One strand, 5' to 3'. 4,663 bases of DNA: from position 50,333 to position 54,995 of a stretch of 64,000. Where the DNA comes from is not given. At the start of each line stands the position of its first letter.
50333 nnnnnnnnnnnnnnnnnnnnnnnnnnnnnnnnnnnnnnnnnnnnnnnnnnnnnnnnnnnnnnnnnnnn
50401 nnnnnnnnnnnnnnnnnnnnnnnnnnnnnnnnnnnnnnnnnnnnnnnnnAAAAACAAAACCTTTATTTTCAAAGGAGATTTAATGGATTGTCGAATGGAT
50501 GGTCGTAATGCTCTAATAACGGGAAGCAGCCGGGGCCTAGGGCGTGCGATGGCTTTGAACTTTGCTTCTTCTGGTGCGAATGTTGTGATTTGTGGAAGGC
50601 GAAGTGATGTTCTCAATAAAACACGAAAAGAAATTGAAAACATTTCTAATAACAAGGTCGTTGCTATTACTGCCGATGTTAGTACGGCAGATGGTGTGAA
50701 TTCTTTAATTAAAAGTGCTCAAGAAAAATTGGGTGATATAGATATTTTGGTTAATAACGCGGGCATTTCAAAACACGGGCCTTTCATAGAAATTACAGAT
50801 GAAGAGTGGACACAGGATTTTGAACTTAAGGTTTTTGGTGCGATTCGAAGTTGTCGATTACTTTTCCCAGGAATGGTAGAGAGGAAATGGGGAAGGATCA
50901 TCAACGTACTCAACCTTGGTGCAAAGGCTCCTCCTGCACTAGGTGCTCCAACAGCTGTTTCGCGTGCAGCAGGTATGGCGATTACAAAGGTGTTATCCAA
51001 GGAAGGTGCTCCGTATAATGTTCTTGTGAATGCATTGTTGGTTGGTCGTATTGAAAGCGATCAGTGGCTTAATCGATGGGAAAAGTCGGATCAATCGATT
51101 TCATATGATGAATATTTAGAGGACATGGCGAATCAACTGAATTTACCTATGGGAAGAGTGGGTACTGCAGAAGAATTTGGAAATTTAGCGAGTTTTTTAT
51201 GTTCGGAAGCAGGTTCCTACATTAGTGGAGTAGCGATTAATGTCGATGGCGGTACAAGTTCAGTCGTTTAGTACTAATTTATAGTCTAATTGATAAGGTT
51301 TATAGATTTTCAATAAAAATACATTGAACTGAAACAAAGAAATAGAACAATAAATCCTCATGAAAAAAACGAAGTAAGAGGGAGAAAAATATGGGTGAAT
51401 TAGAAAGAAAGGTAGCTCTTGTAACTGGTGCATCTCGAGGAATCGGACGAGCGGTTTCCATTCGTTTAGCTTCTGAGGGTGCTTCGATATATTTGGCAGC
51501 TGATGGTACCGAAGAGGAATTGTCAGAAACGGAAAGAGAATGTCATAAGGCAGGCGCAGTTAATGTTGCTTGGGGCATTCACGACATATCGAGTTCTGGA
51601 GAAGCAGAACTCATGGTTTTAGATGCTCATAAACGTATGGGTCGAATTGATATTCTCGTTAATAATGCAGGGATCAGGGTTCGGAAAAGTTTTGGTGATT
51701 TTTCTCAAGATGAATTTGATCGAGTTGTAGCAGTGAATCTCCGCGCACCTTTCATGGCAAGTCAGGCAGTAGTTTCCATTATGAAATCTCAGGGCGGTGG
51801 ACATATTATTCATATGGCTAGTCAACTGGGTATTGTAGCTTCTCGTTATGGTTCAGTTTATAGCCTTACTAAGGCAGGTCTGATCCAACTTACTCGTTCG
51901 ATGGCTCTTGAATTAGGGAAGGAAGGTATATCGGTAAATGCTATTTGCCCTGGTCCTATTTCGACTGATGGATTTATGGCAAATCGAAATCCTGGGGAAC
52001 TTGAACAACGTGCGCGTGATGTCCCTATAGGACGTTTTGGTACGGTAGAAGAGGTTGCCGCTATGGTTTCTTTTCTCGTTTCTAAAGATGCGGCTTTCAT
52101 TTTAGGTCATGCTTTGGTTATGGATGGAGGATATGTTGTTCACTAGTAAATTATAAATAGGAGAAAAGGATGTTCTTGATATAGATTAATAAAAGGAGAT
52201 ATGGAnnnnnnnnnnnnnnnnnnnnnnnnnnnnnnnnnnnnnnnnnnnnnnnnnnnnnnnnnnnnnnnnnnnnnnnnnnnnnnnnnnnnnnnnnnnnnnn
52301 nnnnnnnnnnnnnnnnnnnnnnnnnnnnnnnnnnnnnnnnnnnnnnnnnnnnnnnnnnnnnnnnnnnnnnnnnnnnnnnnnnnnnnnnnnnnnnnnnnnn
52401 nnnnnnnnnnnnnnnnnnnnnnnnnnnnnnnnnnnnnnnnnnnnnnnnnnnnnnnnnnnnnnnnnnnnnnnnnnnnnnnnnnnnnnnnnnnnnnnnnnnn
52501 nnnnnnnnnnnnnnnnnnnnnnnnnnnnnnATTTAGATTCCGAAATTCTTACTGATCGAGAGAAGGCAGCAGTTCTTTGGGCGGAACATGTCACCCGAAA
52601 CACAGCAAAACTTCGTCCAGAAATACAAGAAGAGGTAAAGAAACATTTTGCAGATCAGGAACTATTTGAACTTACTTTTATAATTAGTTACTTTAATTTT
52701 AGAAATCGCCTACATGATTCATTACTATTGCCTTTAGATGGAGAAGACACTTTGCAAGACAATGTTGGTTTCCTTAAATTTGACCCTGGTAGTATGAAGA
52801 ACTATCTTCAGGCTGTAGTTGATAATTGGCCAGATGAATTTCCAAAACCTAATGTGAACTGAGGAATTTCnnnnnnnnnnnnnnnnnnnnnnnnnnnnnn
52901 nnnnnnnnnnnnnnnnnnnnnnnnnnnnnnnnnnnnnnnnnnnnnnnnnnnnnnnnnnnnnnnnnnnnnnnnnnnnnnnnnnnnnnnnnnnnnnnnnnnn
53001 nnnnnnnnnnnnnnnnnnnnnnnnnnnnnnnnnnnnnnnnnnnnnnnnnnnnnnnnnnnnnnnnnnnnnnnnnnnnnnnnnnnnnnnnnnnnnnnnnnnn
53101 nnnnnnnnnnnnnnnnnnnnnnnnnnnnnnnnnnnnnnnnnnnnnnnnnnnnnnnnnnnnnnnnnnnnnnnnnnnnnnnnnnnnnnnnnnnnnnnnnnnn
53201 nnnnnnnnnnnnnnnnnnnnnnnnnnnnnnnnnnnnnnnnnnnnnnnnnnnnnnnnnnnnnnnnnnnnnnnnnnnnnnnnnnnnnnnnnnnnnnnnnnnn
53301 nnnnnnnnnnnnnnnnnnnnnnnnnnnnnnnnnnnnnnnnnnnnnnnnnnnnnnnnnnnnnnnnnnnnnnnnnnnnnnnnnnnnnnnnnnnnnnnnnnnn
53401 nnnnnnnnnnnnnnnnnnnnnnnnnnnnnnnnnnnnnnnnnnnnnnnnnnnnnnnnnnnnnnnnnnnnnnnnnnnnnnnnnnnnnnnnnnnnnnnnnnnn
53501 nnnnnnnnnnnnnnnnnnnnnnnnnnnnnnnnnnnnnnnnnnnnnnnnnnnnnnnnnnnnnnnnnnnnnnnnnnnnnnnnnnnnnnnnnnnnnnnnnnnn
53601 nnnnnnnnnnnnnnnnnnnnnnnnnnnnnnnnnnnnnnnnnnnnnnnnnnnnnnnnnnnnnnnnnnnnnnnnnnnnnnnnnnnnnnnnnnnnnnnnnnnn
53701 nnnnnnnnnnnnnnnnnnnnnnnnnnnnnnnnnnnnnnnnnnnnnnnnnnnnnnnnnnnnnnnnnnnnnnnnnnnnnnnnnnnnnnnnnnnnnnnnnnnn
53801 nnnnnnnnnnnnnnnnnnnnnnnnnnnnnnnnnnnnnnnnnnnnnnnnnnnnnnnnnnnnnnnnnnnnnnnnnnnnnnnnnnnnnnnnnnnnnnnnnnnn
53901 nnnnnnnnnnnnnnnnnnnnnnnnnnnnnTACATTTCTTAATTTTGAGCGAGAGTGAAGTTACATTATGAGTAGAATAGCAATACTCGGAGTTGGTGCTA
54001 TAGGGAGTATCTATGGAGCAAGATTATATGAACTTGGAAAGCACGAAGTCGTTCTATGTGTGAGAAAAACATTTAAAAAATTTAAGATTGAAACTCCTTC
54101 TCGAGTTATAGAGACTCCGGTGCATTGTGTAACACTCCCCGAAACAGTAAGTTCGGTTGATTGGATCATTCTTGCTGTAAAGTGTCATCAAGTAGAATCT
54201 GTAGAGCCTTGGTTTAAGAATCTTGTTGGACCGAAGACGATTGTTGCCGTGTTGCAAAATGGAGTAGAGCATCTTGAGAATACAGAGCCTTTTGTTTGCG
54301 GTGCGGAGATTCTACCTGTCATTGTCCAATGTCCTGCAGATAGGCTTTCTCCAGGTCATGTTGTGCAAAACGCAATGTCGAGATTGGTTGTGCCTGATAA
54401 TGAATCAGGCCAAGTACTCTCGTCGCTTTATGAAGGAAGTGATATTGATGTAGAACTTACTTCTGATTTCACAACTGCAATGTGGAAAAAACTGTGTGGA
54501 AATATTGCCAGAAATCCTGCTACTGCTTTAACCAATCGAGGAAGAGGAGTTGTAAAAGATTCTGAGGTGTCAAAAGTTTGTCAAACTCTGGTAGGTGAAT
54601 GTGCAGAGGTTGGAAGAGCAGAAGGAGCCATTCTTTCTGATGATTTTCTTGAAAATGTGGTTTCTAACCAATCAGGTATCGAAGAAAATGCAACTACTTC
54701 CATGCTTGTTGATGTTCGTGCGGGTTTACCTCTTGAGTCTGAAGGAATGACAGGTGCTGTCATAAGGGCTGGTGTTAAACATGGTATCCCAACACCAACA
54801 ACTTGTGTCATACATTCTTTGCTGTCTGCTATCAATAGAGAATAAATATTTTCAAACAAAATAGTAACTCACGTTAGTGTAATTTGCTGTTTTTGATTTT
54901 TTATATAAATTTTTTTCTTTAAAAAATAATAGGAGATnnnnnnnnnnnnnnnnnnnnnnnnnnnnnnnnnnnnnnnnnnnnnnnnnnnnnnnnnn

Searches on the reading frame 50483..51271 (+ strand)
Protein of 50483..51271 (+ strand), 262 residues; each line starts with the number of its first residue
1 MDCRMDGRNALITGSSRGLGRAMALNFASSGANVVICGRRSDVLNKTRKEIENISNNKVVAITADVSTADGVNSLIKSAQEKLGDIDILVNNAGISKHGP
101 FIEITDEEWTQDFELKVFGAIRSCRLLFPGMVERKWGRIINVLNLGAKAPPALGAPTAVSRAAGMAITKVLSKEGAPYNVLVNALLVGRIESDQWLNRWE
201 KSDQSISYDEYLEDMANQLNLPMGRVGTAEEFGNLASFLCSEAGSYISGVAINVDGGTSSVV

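Call 71: search_protein_families(library=pfam, proteins=[window:50483-51271:+], max_evalue=0.0001)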
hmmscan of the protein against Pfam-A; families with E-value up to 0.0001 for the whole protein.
window:50483-51271:+ (262 aa): 3 families
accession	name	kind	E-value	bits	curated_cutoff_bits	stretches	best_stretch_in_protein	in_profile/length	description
PF00106.31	adh_short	-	9.2e-46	156.2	26.6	1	9-197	2-189/195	short chain dehydrogenase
PF13561.12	adh_short_C2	-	2e-43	149.1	27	1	16-258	5-235/236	Enoyl-(Acyl carrier protein) reductase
PF08659.16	KR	-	1.6e-14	54.7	22.6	1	11-121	4-117/180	KR domain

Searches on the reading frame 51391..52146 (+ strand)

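Call 71: search_protein_families(library=pfam, proteins=[window:51391-52146:+], max_evalue=0.0001)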
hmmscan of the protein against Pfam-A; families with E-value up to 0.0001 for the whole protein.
window:51391-52146:+ (251 aa): 3 families
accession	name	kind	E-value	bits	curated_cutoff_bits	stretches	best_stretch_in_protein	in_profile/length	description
PF13561.12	adh_short_C2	-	8.5e-57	192.9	27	1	13-248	1-235/236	Enoyl-(Acyl carrier protein) reductase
PF00106.31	adh_short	-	1.7e-53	181.5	26.6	1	7-198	1-190/195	short chain dehydrogenase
PF08659.16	KR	-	6.5e-08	33.1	22.6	1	9-182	3-173/180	KR domain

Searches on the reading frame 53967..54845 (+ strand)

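Call 71: search_protein_families(library=pfam, proteins=[window:53967-54845:+], max_evalue=0.0001)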
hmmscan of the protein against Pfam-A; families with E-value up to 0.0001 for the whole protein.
window:53967-54845:+ (292 aa): 3 families
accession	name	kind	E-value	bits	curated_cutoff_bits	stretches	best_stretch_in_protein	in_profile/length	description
PF02558.23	ApbA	-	6.7e-28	97.6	22.2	1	4-144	1-147/150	Ketopantoate reductase PanE/ApbA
PF08546.17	ApbA_C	-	4.4e-25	88.9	22.7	1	167-289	1-124/125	Ketopantoate reductase PanE/ApbA C terminal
PF03807.23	F420_oxidored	-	3.6e-08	34.3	21.6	1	3-94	1-90/94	NADP oxidoreductase coenzyme F420-dependent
